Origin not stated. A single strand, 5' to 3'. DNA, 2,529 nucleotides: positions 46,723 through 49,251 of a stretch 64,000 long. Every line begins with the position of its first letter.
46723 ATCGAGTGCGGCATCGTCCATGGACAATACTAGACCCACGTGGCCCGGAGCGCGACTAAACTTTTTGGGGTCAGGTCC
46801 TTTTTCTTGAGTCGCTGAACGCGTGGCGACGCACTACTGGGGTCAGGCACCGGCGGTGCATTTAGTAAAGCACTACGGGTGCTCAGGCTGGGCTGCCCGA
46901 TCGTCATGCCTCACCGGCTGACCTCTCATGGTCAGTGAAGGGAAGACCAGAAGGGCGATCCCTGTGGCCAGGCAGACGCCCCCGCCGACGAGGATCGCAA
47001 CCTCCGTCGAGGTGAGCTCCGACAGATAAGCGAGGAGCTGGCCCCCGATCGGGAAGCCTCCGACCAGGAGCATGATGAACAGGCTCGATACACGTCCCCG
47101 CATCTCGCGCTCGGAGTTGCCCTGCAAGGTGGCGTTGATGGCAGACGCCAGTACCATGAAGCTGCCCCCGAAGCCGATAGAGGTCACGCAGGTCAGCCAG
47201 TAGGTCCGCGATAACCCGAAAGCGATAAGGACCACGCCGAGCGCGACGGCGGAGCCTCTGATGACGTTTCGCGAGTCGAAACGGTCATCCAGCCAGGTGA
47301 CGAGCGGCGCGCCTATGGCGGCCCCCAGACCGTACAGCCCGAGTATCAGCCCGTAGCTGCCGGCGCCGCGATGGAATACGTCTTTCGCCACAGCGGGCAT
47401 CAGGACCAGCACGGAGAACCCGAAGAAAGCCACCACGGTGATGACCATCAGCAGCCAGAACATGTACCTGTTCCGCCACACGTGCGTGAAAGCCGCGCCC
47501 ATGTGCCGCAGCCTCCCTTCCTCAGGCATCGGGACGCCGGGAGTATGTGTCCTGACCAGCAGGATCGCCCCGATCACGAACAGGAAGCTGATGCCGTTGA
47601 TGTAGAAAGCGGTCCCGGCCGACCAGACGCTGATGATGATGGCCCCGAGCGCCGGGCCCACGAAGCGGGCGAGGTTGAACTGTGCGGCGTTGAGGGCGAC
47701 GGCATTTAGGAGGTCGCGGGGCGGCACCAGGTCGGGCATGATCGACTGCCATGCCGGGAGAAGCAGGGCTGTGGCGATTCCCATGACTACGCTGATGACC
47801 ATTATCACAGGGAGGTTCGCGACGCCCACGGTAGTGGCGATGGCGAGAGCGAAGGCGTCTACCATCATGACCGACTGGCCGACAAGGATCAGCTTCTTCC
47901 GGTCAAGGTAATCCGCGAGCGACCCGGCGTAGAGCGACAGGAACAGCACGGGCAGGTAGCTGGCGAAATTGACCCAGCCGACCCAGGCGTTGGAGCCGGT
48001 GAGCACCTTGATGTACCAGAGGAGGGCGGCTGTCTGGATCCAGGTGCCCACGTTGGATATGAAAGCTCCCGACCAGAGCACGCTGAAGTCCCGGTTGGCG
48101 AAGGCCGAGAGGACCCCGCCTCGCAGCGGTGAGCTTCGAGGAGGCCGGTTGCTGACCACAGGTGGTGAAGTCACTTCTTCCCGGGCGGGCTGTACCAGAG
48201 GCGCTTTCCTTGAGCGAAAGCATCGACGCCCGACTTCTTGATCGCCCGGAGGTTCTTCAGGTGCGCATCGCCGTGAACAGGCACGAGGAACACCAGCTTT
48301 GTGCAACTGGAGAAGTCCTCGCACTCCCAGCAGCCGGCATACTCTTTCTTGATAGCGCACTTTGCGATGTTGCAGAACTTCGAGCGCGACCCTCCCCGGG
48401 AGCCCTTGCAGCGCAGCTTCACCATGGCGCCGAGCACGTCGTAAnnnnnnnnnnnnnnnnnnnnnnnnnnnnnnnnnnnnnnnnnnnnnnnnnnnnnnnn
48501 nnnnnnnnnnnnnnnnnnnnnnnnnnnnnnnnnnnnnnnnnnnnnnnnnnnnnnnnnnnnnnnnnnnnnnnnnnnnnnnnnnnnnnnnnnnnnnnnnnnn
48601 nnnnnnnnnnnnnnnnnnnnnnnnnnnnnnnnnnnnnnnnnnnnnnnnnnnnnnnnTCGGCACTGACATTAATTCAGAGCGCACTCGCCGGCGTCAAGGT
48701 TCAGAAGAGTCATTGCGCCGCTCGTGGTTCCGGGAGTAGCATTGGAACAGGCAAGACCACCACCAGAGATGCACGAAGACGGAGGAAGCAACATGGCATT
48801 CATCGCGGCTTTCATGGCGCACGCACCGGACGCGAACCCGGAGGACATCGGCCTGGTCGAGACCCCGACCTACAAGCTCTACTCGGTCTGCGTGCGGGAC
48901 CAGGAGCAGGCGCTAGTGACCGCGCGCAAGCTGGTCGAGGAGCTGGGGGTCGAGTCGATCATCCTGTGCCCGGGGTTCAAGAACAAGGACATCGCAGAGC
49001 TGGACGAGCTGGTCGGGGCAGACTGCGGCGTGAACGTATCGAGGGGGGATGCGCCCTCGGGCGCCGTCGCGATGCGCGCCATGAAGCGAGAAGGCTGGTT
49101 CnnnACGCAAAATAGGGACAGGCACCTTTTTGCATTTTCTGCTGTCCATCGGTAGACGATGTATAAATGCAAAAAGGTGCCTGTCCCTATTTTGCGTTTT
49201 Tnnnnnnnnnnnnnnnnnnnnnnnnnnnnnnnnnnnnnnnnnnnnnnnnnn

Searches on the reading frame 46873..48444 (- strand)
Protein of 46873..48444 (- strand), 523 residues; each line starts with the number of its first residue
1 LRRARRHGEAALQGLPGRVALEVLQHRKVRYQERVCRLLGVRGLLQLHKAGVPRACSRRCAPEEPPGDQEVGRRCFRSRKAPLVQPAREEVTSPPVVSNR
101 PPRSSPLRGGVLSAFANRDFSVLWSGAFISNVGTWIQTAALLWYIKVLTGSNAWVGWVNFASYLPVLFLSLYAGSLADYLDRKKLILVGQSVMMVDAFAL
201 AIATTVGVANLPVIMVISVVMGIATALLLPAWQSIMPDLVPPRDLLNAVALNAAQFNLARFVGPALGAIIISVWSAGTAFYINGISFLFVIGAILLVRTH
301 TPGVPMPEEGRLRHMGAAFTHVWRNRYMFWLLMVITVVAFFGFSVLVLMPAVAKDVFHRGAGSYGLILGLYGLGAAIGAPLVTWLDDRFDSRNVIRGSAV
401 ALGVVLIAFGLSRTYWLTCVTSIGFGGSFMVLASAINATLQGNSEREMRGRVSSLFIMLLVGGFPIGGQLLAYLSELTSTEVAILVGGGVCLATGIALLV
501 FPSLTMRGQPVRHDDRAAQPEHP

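Call 9: search_protein_families(library=pfam, proteins=[window:46873-48444:-], max_evalue=0.001)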
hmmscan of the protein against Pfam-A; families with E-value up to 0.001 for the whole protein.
window:46873-48444:- (523 aa): 3 families
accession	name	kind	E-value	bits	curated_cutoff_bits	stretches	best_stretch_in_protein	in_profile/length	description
PF05977.19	MFS_3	-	2.8e-71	241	27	1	112-502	4-394/524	Transmembrane secretion effector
PF07690.21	MFS_1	-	1.4e-40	139.8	33.4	2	123-358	1-233/347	Major Facilitator Superfamily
PF13347.12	MFS_2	-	1.6e-11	43.8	27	2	98-240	204-343/427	MFS/sugar transport protein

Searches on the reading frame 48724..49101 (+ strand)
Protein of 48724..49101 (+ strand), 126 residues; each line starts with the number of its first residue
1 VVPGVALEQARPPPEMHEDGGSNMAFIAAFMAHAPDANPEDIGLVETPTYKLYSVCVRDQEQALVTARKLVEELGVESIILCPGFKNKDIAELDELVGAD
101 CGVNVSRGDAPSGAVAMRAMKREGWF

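Call 27: search_protein_families(library=pfam, proteins=[window:48724-49101:+], max_evalue=0.0001)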
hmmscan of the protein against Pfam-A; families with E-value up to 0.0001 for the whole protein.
window:48724-49101:+ (126 aa): 1 family
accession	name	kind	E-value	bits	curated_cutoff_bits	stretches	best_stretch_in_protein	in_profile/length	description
PF20116.4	DUF6506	-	1.5e-16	61.1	27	1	28-114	3-89/96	Family of unknown function (DUF6506)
